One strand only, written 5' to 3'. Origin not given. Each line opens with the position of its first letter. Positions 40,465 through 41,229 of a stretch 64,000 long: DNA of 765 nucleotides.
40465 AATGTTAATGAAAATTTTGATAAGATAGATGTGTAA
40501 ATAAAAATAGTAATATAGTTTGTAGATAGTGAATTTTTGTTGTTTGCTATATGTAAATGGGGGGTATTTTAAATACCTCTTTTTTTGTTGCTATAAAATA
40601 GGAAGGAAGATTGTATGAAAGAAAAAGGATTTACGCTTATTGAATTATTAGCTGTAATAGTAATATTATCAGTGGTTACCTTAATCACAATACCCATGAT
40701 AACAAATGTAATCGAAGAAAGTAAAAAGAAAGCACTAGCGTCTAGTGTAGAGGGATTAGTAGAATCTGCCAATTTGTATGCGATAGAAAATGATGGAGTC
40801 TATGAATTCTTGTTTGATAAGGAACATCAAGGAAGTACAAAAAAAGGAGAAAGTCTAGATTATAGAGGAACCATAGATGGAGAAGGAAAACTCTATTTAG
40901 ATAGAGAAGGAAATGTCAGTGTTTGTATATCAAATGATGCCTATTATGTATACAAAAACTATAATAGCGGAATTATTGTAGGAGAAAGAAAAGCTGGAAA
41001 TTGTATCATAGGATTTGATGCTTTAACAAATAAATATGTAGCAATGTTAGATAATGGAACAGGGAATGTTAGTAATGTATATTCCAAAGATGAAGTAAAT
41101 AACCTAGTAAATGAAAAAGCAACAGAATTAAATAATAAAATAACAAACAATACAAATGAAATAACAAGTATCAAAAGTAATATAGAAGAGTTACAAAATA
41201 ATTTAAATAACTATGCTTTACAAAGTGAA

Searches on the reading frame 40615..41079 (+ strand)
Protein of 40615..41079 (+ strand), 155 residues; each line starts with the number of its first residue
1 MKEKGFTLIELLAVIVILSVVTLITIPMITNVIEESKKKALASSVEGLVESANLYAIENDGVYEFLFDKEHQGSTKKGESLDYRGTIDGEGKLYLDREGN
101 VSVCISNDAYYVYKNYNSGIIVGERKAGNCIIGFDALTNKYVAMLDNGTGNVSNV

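Call 81: search_solved_structures(query=window:40615-41079:+, max_evalue=0.01)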
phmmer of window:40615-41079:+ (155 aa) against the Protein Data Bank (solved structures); distinct sequences matched with E-value up to 0.01: 4.
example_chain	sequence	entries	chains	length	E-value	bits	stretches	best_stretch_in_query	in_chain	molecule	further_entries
8pfb_G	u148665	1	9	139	0.0005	23.4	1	6-56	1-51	Type IV pilin PilE1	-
9lab_B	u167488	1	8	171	0.00052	23.4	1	2-56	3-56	MSHA major pilin subunit MshA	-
9egp_A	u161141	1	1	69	0.0015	21.9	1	3-47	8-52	Geopilin domain 1 protein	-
7tgg_A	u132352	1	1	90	0.003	20.9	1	3-48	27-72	Geopilin domain 1 protein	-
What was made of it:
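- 40615..41064 (+): Copy 3 class III signal peptide plus pilin module (alpha1 helix residues 8-58, beta sheet 63-145, invariant Cys104 and Cys130). PDB matches only to alpha1 of PilE1, MshA and geopilin (call 81).
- On Type IV pilin / class III signal peptide proteins (PF07963, TIGR02532): The PDB sequence search matched only the alpha1 helix of PilE1, MshA and geopilin (call 81).
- Closest known: Trimeric tip-located type IVb minor pilins CofB. Different: No sequence similarity was detected (call 81).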
